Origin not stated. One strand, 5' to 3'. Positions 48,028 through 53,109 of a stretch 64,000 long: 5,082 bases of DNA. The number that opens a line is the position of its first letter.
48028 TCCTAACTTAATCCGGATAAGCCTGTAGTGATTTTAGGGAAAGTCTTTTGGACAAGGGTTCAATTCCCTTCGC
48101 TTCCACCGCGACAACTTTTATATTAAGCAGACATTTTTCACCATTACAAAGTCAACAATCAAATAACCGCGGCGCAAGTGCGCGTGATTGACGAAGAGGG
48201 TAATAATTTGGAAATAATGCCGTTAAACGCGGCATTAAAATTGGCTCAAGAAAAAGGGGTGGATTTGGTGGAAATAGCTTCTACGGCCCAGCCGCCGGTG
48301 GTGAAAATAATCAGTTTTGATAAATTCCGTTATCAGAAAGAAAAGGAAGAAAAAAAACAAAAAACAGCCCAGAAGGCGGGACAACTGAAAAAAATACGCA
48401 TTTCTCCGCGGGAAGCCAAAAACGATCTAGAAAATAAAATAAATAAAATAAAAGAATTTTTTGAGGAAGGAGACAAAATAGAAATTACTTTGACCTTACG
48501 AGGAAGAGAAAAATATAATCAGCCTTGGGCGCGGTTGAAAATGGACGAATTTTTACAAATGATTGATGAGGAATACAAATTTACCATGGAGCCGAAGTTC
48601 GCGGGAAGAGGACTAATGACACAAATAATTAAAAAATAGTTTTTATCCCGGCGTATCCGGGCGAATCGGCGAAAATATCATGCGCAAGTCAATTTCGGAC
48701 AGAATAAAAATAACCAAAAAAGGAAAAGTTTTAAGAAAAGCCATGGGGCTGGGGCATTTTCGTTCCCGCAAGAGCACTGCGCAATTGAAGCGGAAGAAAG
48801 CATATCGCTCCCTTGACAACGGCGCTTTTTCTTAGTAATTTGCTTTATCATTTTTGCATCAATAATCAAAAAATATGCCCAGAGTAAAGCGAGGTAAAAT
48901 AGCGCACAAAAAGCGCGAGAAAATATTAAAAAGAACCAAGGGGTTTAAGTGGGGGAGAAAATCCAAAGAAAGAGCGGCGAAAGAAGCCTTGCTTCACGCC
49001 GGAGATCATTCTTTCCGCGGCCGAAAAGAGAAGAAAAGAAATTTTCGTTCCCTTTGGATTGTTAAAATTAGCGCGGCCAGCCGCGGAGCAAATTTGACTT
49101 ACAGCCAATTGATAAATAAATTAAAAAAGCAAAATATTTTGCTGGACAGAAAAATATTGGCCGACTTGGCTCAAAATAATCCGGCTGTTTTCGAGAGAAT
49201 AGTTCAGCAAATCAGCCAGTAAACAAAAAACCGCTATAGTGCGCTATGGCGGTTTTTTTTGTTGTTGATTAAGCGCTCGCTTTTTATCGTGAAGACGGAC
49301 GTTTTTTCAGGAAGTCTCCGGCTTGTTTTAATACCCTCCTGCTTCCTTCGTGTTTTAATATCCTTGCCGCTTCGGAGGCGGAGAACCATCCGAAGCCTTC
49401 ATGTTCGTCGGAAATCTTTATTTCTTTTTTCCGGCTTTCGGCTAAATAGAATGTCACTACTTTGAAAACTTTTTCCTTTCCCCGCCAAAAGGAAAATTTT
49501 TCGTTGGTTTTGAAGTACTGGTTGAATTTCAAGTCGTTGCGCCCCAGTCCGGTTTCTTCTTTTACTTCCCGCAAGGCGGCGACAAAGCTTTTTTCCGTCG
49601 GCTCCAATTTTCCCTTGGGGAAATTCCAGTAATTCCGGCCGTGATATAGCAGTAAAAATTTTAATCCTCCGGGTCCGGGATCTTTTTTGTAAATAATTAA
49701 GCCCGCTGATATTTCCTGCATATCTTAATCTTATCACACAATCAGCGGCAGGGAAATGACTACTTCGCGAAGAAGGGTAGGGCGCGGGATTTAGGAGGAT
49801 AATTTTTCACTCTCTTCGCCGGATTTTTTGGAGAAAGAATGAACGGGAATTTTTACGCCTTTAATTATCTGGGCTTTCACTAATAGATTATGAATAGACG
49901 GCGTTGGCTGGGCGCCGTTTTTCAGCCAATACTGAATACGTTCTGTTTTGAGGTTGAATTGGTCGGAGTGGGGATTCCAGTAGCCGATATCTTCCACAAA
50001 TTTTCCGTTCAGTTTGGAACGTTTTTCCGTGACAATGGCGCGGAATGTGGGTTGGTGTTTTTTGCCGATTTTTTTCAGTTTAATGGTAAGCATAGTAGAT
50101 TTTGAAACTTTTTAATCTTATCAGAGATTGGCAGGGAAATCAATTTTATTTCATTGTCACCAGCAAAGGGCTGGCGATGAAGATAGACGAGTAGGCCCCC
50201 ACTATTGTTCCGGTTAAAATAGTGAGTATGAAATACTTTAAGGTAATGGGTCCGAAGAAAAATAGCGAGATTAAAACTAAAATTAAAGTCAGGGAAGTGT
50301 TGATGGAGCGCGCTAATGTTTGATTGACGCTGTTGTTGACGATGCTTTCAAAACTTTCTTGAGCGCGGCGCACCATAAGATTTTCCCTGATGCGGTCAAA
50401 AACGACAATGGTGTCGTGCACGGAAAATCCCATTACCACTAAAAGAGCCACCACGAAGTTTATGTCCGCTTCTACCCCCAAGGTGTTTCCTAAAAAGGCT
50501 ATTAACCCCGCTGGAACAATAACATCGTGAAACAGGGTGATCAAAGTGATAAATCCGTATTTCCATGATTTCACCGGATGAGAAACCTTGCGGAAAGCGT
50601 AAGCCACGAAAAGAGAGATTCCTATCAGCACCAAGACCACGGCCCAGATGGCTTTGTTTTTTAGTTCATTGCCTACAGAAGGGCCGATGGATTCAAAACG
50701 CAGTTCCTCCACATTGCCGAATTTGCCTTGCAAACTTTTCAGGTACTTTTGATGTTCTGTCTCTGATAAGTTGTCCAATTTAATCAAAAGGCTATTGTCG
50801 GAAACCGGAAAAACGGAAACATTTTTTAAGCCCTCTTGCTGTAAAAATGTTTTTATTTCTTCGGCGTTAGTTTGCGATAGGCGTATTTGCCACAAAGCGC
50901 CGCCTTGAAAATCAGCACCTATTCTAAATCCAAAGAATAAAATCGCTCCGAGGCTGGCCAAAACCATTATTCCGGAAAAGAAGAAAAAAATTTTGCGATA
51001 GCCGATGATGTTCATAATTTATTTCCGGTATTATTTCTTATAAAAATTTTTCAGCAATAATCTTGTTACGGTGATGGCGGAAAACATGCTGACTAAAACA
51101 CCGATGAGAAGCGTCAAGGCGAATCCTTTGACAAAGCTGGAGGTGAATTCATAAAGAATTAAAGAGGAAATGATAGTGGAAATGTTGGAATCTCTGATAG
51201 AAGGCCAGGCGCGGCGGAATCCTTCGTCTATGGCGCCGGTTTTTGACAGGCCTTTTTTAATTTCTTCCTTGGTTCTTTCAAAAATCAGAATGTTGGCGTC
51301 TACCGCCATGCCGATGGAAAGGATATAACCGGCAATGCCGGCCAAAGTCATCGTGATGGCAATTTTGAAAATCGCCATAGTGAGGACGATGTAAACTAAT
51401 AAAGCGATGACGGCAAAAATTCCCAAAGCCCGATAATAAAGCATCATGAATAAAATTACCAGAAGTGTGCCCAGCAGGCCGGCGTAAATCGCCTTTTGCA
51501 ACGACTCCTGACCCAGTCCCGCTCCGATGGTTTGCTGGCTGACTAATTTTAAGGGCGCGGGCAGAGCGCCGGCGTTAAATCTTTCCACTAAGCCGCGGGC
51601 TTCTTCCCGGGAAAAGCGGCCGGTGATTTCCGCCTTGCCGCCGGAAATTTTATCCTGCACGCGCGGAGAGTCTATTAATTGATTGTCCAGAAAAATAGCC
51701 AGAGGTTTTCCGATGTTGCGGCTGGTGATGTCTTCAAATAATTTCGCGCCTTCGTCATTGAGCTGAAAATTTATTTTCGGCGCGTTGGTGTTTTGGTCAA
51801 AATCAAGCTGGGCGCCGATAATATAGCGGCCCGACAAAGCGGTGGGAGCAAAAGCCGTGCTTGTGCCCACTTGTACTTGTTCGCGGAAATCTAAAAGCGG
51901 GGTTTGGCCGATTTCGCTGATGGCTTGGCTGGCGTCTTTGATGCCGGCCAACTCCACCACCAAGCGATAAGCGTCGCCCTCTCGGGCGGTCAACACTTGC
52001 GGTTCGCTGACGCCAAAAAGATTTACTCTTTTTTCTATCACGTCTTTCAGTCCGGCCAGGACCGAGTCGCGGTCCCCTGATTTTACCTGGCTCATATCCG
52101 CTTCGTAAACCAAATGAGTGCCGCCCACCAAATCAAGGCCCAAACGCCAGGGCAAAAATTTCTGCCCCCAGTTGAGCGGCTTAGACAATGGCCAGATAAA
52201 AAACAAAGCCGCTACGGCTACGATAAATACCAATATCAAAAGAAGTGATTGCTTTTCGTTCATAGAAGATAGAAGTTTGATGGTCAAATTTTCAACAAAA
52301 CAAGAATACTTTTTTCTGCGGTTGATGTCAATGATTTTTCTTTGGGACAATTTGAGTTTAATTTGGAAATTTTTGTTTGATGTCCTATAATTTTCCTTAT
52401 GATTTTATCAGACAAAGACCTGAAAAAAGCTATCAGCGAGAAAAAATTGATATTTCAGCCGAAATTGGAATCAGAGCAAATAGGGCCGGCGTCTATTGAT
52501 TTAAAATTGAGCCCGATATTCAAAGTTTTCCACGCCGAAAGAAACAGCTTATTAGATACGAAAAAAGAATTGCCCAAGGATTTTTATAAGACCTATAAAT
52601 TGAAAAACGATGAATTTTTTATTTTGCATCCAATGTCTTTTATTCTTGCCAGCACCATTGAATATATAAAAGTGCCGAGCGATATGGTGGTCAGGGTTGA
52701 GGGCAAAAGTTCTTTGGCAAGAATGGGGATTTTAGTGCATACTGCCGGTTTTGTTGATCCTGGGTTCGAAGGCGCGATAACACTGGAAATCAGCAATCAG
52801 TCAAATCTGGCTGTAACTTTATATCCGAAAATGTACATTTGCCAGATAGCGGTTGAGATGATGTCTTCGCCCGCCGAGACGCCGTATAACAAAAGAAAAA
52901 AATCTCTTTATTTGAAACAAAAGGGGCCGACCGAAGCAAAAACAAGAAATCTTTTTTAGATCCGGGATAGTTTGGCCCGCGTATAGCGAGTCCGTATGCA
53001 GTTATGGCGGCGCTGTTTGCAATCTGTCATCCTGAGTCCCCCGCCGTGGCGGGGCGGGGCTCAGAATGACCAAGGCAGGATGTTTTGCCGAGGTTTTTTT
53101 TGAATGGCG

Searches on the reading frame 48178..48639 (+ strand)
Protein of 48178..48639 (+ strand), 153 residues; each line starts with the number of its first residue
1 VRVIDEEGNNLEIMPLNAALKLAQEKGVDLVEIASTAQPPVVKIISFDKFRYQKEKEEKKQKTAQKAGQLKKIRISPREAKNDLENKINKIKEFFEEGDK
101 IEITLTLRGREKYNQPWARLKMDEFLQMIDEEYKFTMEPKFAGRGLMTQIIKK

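Call 55: search_protein_families(library=pfam, proteins=[window:48178-48639:+], max_evalue=0.001)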
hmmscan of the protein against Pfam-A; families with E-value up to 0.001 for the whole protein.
window:48178-48639:+ (153 aa): 2 families
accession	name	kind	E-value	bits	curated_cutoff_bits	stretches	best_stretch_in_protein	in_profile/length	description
PF05198.21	IF3_N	-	3.8e-22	78.7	26.9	1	2-61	11-70/70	Translation initiation factor IF-3, N-terminal domain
PF00707.27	IF3_C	-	3e-16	59.6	34.8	1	69-150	2-83/86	Translation initiation factor IF-3, C-terminal domain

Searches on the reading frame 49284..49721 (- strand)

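Call 55: search_protein_families(library=pfam, proteins=[window:49284-49721:-], max_evalue=0.001)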
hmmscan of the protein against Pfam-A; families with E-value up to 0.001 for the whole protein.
window:49284-49721:- (145 aa): 1 family
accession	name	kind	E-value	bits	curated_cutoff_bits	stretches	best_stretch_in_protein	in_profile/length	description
PF00293.34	NUDIX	-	4.9e-17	62.6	21.1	1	22-132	17-132/134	NUDIX domain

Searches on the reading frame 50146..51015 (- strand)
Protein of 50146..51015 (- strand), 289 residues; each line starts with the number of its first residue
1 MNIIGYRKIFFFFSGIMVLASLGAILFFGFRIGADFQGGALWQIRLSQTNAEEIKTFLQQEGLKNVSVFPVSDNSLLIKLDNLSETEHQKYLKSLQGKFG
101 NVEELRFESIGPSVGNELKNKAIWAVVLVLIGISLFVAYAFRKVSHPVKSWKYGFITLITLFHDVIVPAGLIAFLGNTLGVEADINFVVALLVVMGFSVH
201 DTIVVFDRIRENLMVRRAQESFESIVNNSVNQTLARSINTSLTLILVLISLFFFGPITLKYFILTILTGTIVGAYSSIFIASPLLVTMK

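Call 24: search_protein_families(library=pfam, proteins=[window:50146-51015:-], max_evalue=0.001)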
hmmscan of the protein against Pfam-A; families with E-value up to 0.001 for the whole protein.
window:50146-51015:- (289 aa): 1 family
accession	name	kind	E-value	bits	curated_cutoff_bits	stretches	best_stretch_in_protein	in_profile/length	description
PF02355.23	SecD_SecF_C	-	3.9e-51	173.6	20.5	1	93-288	4-186/189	Protein export membrane protein SecD/SecF, C-terminal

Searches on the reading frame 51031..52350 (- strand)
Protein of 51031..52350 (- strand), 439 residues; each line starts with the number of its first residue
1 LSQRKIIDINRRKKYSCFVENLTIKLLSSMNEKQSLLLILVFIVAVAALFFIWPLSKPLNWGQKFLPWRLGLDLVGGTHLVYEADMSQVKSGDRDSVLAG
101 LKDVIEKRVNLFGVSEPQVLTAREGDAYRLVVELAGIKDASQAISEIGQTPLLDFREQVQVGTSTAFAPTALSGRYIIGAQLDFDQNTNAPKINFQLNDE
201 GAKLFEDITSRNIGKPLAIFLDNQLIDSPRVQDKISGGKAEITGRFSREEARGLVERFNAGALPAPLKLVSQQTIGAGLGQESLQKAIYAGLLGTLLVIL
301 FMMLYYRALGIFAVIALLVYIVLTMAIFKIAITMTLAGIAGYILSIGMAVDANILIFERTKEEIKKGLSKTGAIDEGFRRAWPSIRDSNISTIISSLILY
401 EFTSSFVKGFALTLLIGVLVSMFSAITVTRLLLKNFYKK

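Call 24: search_protein_families(library=pfam, proteins=[window:51031-52350:-], max_evalue=0.001)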
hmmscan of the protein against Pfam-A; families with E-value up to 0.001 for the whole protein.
window:51031-52350:- (439 aa): 6 families
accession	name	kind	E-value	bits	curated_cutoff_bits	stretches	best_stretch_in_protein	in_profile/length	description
PF22599.2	SecDF_P1_head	-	3.1e-29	101.6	27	1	170-265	19-114/114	SecDF, P1 head subdomain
PF02355.23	SecD_SecF_C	-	8.5e-15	55.1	20.5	1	268-437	14-187/189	Protein export membrane protein SecD/SecF, C-terminal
PF21760.3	SecD_1st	-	1.2e-12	47.5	27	1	102-158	5-58/60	Protein translocase subunit SecDF, P1 domain, N-terminal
PF03176.21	MMPL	-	1.6e-09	37.6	20.5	1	288-429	146-295/333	MMPL family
PF00873.25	ACR_tran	-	1.2e-06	27.1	28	1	281-429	327-482/1021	AcrB/AcrD/AcrF family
PF07549.19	Sec_GG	-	4.8e-05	23.2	20.3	1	69-87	9-27/28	SecD/SecF GG Motif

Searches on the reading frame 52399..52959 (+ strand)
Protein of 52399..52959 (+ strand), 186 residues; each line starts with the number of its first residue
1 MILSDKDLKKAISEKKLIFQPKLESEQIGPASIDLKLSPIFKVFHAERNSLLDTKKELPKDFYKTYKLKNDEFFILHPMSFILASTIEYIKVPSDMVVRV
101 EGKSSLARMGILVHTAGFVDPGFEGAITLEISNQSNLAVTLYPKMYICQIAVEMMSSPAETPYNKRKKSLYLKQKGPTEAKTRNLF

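Call 55: search_protein_families(library=pfam, proteins=[window:52399-52959:+], max_evalue=0.001)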
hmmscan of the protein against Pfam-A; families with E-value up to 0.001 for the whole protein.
window:52399-52959:+ (186 aa): 4 families
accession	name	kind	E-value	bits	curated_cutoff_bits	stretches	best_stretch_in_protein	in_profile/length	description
PF22769.1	DCD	-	3.8e-42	144.4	27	1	2-154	1-152/153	dCTP deaminase-like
PF22569.1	DCD_C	-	6e-09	36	22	1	6-174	3-184/192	2'-deoxycytidine 5'-triphosphate deaminase (DCD), C-terminal domain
PF00692.24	dUTPase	-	7.8e-08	32.6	22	1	67-168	17-117/129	dUTPase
PF06559.16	DCD_N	-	7.9e-08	32.8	21.4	1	2-150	4-158/164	2'-deoxycytidine 5'-triphosphate deaminase (DCD) N-terminal domain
